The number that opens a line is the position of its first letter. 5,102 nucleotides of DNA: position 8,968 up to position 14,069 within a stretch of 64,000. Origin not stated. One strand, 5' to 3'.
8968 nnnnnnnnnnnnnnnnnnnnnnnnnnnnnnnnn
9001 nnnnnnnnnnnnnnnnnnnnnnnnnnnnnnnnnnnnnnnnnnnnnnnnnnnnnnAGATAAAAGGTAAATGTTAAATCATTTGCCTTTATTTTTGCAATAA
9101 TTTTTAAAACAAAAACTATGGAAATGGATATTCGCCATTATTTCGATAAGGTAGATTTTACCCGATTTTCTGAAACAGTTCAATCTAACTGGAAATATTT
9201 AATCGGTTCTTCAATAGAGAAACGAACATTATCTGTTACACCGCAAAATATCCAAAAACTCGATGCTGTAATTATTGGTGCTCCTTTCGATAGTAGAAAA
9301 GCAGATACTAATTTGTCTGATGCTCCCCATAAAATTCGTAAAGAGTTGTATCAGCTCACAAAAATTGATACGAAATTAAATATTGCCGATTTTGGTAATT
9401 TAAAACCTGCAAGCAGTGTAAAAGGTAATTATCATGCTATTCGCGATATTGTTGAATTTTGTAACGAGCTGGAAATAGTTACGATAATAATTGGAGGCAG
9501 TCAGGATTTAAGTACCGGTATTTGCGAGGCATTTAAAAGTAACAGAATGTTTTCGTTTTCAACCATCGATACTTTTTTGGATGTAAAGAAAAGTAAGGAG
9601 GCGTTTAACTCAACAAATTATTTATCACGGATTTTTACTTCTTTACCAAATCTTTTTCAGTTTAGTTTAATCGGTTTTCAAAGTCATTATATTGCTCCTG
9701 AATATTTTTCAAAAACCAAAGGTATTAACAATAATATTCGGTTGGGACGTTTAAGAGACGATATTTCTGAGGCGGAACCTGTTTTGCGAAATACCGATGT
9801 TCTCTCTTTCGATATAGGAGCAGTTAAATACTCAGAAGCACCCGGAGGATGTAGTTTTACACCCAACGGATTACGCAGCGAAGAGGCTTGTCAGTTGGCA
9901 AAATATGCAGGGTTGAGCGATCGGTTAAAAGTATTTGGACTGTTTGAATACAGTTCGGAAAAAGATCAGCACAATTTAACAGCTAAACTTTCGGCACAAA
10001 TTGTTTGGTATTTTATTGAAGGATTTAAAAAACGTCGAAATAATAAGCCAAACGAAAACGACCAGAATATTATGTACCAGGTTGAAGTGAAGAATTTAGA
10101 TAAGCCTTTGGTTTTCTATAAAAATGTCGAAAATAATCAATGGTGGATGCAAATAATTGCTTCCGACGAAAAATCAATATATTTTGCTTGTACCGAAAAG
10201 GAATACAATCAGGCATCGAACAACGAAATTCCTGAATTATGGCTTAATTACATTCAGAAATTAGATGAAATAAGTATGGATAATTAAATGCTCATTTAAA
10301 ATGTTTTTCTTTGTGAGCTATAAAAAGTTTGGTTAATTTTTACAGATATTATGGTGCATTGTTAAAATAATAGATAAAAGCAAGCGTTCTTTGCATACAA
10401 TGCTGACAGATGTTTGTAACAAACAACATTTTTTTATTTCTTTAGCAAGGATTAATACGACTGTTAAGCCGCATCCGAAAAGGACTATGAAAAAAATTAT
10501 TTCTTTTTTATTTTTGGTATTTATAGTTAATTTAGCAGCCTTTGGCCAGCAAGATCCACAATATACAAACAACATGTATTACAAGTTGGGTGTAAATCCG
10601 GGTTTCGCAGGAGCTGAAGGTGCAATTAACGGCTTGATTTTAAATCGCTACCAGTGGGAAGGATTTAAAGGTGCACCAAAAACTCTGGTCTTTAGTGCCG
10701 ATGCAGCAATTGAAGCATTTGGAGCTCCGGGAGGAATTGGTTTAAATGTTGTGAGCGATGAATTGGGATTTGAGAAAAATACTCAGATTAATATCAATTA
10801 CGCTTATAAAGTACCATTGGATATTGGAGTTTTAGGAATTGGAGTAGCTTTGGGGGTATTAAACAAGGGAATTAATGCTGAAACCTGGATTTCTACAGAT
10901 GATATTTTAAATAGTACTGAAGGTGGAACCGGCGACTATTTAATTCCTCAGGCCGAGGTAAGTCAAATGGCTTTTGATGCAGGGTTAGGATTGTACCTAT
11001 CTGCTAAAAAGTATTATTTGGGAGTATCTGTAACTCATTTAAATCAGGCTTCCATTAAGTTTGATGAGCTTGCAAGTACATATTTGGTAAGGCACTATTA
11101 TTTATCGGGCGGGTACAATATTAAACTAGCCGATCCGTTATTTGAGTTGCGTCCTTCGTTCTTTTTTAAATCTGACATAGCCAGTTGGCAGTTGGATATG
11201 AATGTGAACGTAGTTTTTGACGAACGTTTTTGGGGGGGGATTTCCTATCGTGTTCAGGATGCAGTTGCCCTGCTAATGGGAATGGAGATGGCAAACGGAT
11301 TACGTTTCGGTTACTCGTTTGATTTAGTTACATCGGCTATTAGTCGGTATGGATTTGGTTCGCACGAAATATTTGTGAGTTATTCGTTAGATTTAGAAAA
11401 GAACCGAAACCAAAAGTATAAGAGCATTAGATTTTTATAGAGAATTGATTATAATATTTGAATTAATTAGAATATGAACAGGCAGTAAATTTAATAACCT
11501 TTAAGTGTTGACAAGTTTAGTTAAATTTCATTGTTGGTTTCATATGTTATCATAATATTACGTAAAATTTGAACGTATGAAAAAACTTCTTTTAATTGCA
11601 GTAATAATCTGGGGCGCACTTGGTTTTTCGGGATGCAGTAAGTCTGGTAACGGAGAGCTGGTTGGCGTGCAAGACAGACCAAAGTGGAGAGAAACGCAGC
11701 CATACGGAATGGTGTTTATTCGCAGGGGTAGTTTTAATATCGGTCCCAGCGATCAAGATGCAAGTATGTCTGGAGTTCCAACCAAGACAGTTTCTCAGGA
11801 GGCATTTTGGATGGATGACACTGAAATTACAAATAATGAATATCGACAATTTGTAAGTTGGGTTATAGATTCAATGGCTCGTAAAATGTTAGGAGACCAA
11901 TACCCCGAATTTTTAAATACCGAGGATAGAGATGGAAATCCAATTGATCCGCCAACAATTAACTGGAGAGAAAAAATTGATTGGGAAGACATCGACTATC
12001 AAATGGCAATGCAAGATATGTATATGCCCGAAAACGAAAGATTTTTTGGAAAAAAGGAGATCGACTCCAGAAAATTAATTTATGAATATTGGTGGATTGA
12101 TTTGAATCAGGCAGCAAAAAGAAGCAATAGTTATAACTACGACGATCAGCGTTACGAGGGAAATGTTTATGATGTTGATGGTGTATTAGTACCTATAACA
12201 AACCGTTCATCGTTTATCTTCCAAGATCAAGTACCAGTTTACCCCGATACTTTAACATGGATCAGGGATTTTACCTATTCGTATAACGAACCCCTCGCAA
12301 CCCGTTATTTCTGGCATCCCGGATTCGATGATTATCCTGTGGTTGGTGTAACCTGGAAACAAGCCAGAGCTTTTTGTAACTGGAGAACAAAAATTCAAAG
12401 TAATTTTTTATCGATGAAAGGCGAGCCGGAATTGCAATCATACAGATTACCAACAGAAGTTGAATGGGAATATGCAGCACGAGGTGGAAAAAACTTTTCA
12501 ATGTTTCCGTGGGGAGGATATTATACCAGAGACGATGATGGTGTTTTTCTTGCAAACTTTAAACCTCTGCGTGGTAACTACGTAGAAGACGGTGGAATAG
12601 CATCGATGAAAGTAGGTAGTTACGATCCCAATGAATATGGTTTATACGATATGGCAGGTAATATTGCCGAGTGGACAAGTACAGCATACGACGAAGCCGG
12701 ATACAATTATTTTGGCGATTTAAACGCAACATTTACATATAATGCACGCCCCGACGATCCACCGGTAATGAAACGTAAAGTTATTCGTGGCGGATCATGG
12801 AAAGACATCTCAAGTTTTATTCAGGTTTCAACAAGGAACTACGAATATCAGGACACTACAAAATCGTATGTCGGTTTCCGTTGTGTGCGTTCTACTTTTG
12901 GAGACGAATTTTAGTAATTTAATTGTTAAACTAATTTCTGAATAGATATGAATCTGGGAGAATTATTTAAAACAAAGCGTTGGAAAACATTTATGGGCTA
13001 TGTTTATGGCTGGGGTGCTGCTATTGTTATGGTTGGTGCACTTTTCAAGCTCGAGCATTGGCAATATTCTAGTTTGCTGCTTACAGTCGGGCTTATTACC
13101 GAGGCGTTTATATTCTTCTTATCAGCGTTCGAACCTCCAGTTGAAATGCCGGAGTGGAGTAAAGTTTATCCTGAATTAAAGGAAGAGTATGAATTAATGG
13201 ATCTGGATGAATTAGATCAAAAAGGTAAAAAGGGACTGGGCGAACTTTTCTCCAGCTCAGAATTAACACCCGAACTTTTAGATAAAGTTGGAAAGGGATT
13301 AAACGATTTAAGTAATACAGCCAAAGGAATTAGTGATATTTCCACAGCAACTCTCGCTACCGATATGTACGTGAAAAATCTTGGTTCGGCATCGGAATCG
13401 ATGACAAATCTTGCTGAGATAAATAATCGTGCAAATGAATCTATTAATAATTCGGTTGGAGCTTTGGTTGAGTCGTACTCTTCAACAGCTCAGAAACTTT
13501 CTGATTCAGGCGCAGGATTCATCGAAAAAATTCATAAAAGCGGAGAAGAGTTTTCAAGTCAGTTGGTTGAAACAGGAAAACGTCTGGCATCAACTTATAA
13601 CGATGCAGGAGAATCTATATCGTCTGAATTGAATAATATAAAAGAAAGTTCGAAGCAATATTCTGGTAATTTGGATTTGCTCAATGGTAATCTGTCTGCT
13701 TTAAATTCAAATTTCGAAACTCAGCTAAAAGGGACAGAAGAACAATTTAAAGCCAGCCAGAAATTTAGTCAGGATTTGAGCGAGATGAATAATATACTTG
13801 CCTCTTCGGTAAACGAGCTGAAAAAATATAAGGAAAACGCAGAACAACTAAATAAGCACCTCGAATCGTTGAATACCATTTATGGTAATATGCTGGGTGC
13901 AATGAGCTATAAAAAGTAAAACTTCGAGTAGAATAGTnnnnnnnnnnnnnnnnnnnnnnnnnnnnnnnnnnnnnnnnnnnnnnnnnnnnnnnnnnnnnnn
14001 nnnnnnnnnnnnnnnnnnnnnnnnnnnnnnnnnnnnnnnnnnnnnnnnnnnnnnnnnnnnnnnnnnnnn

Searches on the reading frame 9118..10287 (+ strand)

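Call 17: search_protein_families(library=pfam, proteins=[window:9118-10287:+], max_evalue=0.001)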
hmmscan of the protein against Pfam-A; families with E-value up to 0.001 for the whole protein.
window:9118-10287:+ (389 aa): 1 family
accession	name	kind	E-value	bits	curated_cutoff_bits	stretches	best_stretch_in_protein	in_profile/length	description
PF00491.26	Arginase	-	3e-18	66.7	22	1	49-299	2-277/280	Arginase family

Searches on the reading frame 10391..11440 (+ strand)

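Call 17: search_protein_families(library=pfam, proteins=[window:10391-11440:+], max_evalue=0.001)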
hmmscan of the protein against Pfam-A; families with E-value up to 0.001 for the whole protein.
window:10391-11440:+ (349 aa): 1 family
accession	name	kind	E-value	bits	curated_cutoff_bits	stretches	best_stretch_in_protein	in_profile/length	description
PF11751.14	PorP_SprF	-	8.3e-70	235.9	22.3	1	51-331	2-273/273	Type IX secretion system membrane protein PorP/SprF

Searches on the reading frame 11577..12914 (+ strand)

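Call 17: search_protein_families(library=pfam, proteins=[window:11577-12914:+], max_evalue=0.001)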
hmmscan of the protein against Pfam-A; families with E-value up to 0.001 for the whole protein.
window:11577-12914:+ (445 aa): 1 family
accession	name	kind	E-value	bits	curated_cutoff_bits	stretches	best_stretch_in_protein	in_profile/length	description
PF03781.23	FGE-sulfatase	-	2.7e-50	171.8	23.3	1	44-438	4-255/255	Sulfatase-modifying factor enzyme 1-like domain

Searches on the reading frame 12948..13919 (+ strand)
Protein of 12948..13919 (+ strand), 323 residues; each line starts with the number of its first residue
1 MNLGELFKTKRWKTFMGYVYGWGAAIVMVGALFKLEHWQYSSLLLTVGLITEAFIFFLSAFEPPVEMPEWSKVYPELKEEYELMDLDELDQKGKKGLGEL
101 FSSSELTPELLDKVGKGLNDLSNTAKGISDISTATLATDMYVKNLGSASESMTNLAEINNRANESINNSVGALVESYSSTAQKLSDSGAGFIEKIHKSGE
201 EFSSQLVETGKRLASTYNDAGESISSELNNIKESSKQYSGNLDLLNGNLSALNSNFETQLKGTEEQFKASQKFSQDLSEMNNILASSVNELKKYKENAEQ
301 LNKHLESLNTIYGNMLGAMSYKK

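Call 17: search_protein_families(library=pfam, proteins=[window:12948-13919:+], max_evalue=0.001)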
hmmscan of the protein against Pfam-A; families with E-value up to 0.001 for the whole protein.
window:12948-13919:+ (323 aa): 3 families
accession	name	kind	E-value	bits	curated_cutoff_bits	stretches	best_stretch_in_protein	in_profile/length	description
PF22827.1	GldL_N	-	1.7e-29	102.2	24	1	19-79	1-61/62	GldL N-terminal domain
PF01442.23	Apolipoprotein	-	2e-05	24.8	90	0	145-242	87-181/190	Apolipoprotein A1/A4/E domain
PF04513.17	Baculo_PEP_C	-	9.5e-05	22.9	38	0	246-316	33-98/140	Baculovirus polyhedron envelope protein, PEP, C terminus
